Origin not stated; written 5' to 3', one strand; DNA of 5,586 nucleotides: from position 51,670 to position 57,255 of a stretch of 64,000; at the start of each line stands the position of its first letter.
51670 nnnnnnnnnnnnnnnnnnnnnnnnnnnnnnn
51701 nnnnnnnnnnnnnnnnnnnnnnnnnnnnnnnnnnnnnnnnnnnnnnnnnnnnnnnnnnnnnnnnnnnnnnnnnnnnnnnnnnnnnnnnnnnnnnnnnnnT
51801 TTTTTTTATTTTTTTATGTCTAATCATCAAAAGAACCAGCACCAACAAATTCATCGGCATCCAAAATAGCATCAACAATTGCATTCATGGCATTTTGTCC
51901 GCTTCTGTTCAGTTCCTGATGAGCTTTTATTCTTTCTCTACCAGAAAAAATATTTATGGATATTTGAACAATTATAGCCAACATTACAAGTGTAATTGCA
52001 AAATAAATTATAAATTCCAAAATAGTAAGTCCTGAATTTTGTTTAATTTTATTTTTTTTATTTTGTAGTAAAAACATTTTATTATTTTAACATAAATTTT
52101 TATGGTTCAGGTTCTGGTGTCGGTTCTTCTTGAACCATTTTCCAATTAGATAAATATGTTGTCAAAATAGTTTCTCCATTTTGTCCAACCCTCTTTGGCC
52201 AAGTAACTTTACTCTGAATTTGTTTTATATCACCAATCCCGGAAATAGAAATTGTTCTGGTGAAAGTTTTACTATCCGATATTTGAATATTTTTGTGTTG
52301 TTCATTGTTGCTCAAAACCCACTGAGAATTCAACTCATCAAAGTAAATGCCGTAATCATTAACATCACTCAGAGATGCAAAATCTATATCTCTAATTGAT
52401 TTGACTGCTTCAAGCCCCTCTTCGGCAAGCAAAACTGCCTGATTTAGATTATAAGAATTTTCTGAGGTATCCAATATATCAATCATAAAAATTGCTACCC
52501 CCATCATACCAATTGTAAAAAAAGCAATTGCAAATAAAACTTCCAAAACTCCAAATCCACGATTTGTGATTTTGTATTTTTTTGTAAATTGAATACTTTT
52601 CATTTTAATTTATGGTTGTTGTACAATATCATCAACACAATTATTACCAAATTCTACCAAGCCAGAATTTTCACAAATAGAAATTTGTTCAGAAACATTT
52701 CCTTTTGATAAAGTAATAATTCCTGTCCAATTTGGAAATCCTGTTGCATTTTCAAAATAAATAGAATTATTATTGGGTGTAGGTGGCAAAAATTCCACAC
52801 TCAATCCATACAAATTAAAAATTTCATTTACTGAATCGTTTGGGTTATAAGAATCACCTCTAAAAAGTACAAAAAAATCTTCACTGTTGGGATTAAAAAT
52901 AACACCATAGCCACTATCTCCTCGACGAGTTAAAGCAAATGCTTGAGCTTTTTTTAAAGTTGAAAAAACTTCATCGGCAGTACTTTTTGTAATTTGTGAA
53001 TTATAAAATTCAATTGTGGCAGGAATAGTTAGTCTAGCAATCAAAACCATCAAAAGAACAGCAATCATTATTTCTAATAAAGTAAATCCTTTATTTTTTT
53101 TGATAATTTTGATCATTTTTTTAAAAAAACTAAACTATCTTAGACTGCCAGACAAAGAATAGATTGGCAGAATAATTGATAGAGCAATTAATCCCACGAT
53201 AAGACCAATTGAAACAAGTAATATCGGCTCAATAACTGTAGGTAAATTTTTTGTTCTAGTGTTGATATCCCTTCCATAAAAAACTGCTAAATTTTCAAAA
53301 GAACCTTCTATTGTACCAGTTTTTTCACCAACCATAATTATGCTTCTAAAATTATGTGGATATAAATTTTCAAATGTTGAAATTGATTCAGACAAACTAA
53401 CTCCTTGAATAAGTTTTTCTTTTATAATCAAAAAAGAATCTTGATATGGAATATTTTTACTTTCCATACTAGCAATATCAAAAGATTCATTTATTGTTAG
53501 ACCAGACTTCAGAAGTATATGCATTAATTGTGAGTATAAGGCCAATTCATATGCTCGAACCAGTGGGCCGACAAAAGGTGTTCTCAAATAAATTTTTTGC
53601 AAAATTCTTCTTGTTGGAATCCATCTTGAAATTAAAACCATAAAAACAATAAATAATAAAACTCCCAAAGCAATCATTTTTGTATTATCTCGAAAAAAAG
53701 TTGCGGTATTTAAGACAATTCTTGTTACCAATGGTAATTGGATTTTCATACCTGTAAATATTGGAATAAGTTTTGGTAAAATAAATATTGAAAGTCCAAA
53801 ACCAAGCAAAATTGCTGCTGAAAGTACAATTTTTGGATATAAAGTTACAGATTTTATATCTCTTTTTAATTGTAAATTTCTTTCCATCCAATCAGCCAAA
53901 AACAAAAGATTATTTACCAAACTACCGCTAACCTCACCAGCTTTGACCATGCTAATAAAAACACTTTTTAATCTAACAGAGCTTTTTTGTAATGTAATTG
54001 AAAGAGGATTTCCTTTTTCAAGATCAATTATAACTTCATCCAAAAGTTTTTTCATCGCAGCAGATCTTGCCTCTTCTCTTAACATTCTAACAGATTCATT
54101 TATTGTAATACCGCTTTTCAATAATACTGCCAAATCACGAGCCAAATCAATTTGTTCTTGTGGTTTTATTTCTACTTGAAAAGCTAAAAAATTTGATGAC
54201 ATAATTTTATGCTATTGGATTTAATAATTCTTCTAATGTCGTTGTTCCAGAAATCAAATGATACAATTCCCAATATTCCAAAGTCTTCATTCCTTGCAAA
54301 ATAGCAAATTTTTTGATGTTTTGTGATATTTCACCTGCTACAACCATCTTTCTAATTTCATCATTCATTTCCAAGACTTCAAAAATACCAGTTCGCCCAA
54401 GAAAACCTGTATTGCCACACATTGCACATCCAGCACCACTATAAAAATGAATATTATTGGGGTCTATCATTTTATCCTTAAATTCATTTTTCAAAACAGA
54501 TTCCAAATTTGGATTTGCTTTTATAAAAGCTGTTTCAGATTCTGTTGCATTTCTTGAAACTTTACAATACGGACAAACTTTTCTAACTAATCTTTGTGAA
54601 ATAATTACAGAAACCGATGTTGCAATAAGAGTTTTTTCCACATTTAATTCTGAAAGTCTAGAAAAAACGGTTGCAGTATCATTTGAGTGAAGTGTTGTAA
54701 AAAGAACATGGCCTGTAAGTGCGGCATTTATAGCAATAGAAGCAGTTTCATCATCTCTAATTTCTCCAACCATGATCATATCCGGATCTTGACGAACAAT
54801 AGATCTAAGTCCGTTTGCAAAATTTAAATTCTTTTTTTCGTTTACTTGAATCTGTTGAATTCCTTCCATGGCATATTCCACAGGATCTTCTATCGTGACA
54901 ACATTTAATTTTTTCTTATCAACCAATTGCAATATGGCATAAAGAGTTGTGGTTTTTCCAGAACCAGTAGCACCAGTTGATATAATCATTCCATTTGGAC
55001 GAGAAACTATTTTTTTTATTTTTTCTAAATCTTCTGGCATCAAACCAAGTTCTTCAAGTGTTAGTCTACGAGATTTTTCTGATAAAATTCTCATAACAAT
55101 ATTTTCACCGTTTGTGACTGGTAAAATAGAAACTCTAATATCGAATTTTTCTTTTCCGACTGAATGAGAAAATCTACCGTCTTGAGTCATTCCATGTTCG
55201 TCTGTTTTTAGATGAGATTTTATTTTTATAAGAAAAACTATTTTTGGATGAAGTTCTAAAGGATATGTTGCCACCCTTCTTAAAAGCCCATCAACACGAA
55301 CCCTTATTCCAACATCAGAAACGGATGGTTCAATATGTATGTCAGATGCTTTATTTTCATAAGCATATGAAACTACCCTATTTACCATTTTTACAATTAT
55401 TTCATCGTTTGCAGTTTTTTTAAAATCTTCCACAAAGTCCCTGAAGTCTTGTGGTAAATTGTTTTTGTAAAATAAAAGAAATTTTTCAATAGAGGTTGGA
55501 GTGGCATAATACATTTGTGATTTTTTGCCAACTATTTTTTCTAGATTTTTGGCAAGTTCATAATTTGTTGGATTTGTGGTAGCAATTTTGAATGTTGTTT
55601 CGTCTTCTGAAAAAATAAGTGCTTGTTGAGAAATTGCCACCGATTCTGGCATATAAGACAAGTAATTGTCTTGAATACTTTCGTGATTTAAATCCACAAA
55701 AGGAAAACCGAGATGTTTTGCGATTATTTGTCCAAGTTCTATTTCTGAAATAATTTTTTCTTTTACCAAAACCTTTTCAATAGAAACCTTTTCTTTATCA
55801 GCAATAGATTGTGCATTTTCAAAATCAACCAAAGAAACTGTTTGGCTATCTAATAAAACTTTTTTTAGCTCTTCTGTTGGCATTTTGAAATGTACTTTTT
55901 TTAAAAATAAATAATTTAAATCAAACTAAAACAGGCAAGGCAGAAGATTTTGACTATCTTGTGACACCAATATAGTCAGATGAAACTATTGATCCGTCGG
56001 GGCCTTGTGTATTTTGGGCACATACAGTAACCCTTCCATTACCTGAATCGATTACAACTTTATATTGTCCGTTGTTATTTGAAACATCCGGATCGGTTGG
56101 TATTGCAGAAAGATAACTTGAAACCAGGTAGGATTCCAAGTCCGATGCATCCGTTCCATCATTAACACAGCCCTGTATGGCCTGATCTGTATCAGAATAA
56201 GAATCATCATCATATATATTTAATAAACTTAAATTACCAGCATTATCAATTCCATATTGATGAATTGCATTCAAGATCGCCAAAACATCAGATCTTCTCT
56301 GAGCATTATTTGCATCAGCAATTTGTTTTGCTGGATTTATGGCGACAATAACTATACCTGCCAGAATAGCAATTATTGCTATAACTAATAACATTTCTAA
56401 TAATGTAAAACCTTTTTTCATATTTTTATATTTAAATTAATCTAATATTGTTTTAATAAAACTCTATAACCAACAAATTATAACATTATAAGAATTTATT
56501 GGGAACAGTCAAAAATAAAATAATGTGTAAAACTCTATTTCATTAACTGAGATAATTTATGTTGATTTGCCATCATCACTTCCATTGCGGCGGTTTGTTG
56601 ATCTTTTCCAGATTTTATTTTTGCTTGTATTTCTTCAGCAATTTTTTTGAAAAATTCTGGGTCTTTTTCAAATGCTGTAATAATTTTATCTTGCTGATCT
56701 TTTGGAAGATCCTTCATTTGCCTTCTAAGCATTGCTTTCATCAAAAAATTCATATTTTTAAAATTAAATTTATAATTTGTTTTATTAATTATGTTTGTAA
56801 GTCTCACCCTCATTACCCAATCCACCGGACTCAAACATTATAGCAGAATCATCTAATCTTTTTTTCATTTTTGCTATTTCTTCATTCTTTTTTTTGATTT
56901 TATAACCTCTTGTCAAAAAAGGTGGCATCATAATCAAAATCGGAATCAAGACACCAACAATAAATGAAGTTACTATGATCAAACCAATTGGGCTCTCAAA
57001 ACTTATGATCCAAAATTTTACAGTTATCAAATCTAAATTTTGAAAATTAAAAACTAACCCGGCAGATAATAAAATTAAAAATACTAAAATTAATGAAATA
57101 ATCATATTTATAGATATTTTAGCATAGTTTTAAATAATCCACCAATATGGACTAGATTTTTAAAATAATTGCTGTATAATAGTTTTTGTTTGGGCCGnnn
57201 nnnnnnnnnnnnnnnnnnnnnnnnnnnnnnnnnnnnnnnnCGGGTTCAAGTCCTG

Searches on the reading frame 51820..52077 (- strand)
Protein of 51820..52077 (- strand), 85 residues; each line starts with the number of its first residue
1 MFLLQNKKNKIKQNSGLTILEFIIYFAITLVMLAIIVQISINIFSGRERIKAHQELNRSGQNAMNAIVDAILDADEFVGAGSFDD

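Call 7: search_protein_families(library=pfam, proteins=[window:51820-52077:-], max_evalue=0.01)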
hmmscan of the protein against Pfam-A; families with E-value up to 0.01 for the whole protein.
window:51820-52077:- (85 aa): 1 family
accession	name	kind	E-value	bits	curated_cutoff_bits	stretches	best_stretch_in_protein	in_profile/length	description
PF07406.16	NICE-3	-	0.0013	19.3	22.7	1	13-69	2-58/181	NICE-3 protein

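Call 22: search_protein_families(library=ncbifam, proteins=[window:51820-52077:-], max_evalue=0.01)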
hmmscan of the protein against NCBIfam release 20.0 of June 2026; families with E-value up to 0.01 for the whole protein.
window:51820-52077:- (85 aa): 1 family
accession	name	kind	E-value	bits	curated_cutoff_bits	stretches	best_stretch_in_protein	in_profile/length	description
NF041013.1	T4P_ComGE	equivalog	0.0012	18.9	49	1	12-65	1-54/83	competence type IV pilus minor pilin ComGE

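Call 47: search_protein_families(library=pfam, proteins=[window:51820-52077:-], max_evalue=5)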
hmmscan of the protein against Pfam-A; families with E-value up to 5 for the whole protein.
window:51820-52077:- (85 aa): 7 families
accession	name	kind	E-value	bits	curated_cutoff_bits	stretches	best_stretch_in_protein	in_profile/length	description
PF07406.16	NICE-3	-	0.0013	19.3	22.7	1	13-69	2-58/181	NICE-3 protein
PF07963.17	N_methyl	-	0.017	15.1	21.2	1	12-36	2-26/27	Prokaryotic N-terminal methylation motif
PF15706.10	TMEM132_C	-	0.047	13.9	27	1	7-64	18-73/87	TMEM132 C-terminal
PF20456.3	DUF6709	-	0.057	12.8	27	1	19-73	13-67/339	Family of unknown function (DUF6709)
PF12297.13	EVC2_like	-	0.098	11.9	25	1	4-54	51-102/429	Ellis van Creveld protein 2 like protein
PF16118.10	DUF4834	-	0.11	13.9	27.8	1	17-65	4-51/99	Domain of unknown function (DUF4834)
PF11014.13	DUF2852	-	0.2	12.2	22.5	1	16-79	11-70/116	Protein of unknown function (DUF2852)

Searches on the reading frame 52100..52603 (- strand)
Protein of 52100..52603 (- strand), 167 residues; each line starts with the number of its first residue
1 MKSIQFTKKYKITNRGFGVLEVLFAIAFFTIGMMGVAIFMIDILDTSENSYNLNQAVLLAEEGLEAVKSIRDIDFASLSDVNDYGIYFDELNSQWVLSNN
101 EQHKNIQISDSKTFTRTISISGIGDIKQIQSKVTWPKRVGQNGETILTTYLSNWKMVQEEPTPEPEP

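Call 7: search_protein_families(library=pfam, proteins=[window:52100-52603:-], max_evalue=0.01)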
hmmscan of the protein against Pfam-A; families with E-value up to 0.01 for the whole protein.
window:52100-52603:- (167 aa): 0 families

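Call 22: search_protein_families(library=ncbifam, proteins=[window:52100-52603:-], max_evalue=0.01)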
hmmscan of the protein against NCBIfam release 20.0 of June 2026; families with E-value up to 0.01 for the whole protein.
window:52100-52603:- (167 aa): 1 family
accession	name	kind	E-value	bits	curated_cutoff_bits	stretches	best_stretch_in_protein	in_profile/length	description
TIGR02523.1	type_IV_pilV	equivalog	7e-06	26.6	52.2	1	15-131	2-120/139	type IV pilus modification protein PilV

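Call 47: search_protein_families(library=pfam, proteins=[window:52100-52603:-], max_evalue=5)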
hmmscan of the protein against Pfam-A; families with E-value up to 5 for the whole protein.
window:52100-52603:- (167 aa): 1 family
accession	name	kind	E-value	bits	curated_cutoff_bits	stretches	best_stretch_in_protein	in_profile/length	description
PF10110.14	GPDPase_memb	-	0.041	13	29.6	1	2-66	202-262/321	Membrane domain of glycerophosphoryl diester phosphodiesterase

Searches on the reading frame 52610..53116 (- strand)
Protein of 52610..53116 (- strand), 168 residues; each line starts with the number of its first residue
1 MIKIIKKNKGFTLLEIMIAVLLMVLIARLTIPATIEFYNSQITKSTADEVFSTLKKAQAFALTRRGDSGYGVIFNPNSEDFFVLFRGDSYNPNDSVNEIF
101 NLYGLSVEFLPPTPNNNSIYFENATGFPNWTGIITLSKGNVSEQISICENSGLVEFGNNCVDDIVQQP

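Call 7: search_protein_families(library=pfam, proteins=[window:52610-53116:-], max_evalue=0.01)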
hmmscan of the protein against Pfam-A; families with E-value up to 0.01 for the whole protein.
window:52610-53116:- (168 aa): 2 families
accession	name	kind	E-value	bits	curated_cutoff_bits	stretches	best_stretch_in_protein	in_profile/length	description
PF07963.17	N_methyl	-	9e-06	25.5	21.2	1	6-26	2-22/27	Prokaryotic N-terminal methylation motif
PF16753.10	Tipalpha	-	0.00022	21.5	26.6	1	38-107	63-133/151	TNF-alpha-Inducing protein of Helicobacter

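Call 22: search_protein_families(library=ncbifam, proteins=[window:52610-53116:-], max_evalue=0.01)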
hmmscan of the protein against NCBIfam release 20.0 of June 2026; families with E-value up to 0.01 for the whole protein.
window:52610-53116:- (168 aa): 11 families
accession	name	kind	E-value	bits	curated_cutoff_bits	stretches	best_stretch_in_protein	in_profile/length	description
NF041013.1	T4P_ComGE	equivalog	4.6e-07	29.8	49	1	6-56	1-51/83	competence type IV pilus minor pilin ComGE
TIGR01708.2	typeII_sec_gspH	equivalog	3.1e-05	24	80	1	9-89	2-80/169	type II secretion system minor pseudopilin GspH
NF007800.0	PRK10506.1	equivalog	5.1e-05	23.2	158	1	4-62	4-62/163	prepilin peptidase-dependent protein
NF041775.1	typeIV_PilA_Myxo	equivalog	8.1e-05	22.7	400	1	6-58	8-59/214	type IV pilin protein PilA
TIGR02532.1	IV_pilin_GFxxxE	domain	0.0002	21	16.3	1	9-27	2-20/24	prepilin-type N-terminal cleavage/methylation domain-containing protein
NF040982.1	ComGD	equivalog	0.00022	21.6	70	1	8-83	1-74/139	competence type IV pilus minor pilin ComGD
TIGR01710.1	typeII_sec_gspG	equivalog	0.00024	21.1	88.85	1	9-57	1-48/134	type II secretion system major pseudopilin GspG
NF007862.0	PRK10574.1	equivalog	0.00059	20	138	1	6-44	2-36/145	prepilin peptidase-dependent pilin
NF040999.1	pilin_ComGC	equivalog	0.0019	18.3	75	1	9-54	2-46/84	competence type IV pilus major pilin ComGC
NF007660.0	PRK10332.1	equivalog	0.0026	18.3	86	1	2-27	2-27/107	prepilin-type N-terminal cleavage/methylation domain-containing protein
NF041002.1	pilin_ComGF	equivalog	0.0027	17.9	80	1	8-47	1-39/139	competence type IV pilus minor pilin ComGF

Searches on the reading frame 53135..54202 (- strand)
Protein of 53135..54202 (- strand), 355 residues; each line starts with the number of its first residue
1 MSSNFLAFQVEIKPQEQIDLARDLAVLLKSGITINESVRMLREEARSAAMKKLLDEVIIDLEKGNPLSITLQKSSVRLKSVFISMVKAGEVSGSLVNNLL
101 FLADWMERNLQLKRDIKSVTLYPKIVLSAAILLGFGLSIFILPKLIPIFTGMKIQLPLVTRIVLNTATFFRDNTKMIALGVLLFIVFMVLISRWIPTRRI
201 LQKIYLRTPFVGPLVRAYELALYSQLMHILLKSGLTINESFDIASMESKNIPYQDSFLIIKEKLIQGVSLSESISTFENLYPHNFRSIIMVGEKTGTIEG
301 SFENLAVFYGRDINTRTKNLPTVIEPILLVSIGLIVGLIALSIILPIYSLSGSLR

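Call 7: search_protein_families(library=pfam, proteins=[window:53135-54202:-], max_evalue=0.01)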
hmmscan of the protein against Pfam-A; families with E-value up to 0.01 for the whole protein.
window:53135-54202:- (355 aa): 1 family
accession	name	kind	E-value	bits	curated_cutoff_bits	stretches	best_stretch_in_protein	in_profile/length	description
PF00482.28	T2SSF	-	5.2e-47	159.3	25.2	2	21-143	2-125/125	Type II secretion system (T2SS), protein F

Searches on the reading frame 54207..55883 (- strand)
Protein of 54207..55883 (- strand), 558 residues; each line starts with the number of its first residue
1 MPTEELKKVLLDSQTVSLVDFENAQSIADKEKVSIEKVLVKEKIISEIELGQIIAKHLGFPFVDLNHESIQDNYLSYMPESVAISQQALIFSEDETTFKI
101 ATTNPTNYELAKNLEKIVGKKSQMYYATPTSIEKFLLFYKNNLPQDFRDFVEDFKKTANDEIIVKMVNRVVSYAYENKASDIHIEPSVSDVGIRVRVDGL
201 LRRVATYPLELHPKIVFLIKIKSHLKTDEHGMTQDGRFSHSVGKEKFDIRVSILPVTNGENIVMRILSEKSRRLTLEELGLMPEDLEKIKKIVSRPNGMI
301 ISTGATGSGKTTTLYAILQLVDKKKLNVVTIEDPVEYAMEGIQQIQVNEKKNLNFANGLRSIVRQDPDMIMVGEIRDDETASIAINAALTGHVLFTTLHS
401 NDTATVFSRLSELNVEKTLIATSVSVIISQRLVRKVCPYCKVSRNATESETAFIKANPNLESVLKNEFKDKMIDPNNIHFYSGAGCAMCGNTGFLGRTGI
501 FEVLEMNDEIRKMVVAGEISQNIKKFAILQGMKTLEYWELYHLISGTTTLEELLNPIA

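Call 7: search_protein_families(library=pfam, proteins=[window:54207-55883:-], max_evalue=0.01)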
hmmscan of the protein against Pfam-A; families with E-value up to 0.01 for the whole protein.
window:54207-55883:- (558 aa): 6 families
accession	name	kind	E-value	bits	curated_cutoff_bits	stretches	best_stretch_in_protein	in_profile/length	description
PF00437.27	T2SSE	-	1.1e-115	386.7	24.9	1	158-554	3-369/370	Type II/IV secretion system protein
PF05157.20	MshEN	-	6.8e-10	39.2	23.1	1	58-136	1-80/90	MshEN domain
PF13604.12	AAA_30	-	0.0013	19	27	1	286-330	7-51/191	AAA domain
PF04851.21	ResIII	-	0.0021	18.4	22.5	1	295-363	21-95/164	Type III restriction enzyme, res subunit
PF25199.1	nSTAND_NTPase5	-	0.0033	17.7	34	1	290-351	34-96/145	Novel STAND NTPase 5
PF00270.35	DEAD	-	0.0097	16.1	26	0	299-332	16-52/167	DEAD/DEAH box helicase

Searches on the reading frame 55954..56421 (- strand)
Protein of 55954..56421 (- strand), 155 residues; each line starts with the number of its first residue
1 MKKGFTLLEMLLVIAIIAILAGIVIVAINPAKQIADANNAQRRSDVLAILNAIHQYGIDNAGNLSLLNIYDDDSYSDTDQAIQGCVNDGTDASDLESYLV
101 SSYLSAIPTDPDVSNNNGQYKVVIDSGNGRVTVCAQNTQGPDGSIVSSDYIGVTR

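Call 8: search_protein_families(library=pfam, proteins=[window:55954-56421:-], max_evalue=0.01)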
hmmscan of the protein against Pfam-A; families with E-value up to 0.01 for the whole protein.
window:55954-56421:- (155 aa): 1 family
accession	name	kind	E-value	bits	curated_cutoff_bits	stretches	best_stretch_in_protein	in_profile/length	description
PF07963.17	N_methyl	-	3e-07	30.2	21.2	1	2-24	4-26/27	Prokaryotic N-terminal methylation motif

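Call 22: search_protein_families(library=ncbifam, proteins=[window:55954-56421:-], max_evalue=0.01)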
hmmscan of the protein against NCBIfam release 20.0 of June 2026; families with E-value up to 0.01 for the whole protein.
window:55954-56421:- (155 aa): 14 families
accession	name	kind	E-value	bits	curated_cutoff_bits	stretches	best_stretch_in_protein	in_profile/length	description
TIGR01710.1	typeII_sec_gspG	equivalog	6.3e-12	45.7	88.85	1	3-148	1-127/134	type II secretion system major pseudopilin GspG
TIGR01708.2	typeII_sec_gspH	equivalog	4e-09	36.7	80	1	3-56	2-53/169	type II secretion system minor pseudopilin GspH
TIGR02532.1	IV_pilin_GFxxxE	domain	2.6e-08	33.3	16.3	1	2-25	1-24/24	prepilin-type N-terminal cleavage/methylation domain-containing protein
NF040999.1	pilin_ComGC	equivalog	1.9e-07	31.2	75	1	2-75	1-72/84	competence type IV pilus major pilin ComGC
NF041013.1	T4P_ComGE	equivalog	5.1e-06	26.5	49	1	2-51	3-50/83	competence type IV pilus minor pilin ComGE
NF007862.0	PRK10574.1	equivalog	9.8e-06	25.8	138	1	2-28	4-30/145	prepilin peptidase-dependent pilin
NF040982.1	ComGD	equivalog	1.1e-05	25.9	70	1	2-33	1-33/139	competence type IV pilus minor pilin ComGD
NF007800.0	PRK10506.1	equivalog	1.2e-05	25.2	158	0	2-23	8-29/163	prepilin peptidase-dependent protein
NF041002.1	pilin_ComGF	equivalog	0.0001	22.5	80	1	2-55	1-54/139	competence type IV pilus minor pilin ComGF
TIGR02596.1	TIGR02596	subfamily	0.00013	22.1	70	1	5-31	1-27/196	Verru_Chthon cassette protein D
NF041775.1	typeIV_PilA_Myxo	equivalog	0.00071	19.6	400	1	3-39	11-45/214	type IV pilin protein PilA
TIGR01707.1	gspI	equivalog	0.0029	18.1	44.35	1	4-40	1-34/101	type II secretion system minor pseudopilin GspI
NF047827.1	T3SSXpsH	equivalog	0.0037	17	160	1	3-28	1-26/145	type II secretion system protein XpsH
TIGR01711.1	gspJ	equivalog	0.0049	16.7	64.85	1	3-23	1-21/192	type II secretion system minor pseudopilin GspJ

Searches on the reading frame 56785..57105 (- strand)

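Call 8: search_protein_families(library=pfam, proteins=[window:56785-57105:-], max_evalue=0.01)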
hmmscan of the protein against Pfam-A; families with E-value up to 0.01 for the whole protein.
window:56785-57105:- (106 aa): 1 family
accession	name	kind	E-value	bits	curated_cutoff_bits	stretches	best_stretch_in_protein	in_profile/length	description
PF06305.16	LapA_dom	-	8.2e-12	45.3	28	1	22-84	1-63/64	Lipopolysaccharide assembly protein A domain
